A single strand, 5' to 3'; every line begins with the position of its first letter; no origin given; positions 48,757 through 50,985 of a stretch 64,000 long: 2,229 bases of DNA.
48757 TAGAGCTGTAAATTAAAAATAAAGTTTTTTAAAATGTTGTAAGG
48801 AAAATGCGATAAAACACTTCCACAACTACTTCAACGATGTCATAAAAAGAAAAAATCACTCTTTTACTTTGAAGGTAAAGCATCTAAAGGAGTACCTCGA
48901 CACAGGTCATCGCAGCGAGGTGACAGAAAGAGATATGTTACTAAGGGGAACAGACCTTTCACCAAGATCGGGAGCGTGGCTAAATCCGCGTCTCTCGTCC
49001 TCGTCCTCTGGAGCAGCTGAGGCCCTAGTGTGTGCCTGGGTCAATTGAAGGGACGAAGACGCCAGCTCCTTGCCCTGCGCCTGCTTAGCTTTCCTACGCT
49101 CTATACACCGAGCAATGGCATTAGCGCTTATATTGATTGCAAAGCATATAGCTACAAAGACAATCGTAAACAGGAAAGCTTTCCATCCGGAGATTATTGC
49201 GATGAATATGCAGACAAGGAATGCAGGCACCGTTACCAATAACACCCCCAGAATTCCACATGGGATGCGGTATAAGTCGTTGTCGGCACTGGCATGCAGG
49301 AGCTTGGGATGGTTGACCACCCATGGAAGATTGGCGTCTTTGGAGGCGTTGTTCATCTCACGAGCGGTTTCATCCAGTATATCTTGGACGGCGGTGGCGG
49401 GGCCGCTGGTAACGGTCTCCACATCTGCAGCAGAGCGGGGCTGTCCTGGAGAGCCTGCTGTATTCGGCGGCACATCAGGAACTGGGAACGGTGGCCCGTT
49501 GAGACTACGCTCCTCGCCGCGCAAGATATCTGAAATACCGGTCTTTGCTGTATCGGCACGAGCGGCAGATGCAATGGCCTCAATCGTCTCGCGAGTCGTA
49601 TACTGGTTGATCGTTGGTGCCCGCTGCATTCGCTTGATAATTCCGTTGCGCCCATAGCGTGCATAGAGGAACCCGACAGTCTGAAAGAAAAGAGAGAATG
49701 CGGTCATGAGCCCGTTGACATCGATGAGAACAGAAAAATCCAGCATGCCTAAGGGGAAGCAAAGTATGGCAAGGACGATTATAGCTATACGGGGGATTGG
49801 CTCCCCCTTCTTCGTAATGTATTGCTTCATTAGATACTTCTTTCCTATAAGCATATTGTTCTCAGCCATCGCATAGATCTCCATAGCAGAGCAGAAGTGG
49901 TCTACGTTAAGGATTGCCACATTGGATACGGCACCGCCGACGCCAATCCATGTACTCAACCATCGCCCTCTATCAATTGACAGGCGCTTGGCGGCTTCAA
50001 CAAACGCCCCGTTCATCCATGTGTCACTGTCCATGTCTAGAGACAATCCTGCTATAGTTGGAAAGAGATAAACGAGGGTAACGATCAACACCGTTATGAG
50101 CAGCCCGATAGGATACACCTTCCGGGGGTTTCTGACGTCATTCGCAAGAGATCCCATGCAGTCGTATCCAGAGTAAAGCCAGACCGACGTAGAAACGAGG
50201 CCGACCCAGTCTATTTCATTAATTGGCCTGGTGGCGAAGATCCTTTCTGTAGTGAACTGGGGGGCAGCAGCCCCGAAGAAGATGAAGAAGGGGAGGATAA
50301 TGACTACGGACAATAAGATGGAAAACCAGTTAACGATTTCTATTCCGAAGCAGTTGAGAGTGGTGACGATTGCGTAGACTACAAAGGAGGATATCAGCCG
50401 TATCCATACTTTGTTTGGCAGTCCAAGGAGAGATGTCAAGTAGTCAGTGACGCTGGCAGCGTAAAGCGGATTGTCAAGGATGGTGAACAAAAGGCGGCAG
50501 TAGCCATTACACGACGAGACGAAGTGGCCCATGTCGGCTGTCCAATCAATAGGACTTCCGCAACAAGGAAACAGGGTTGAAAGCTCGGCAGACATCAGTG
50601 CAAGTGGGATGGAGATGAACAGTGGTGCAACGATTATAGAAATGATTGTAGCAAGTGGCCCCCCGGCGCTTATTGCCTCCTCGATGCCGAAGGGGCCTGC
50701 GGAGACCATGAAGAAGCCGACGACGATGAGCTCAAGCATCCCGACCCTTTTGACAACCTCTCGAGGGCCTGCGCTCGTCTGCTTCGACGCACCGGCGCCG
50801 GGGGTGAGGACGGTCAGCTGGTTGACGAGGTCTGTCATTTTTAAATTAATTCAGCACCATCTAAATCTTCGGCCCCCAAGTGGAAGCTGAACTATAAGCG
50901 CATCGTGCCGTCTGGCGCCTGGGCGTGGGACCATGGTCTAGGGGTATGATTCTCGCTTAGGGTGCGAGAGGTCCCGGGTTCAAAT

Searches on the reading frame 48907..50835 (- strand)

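Call 53: search_protein_families(library=pfam, proteins=[window:48907-50835:-], max_evalue=0.01)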
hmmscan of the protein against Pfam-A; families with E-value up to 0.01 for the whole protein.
window:48907-50835:- (642 aa): 2 families
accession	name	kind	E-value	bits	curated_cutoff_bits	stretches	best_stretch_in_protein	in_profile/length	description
PF13520.12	AA_permease_2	-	5.8e-29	101.7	27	1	41-406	7-387/427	Amino acid permease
PF00324.27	AA_permease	-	1.1e-07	31.4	24.6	1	49-373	17-355/470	Amino acid permease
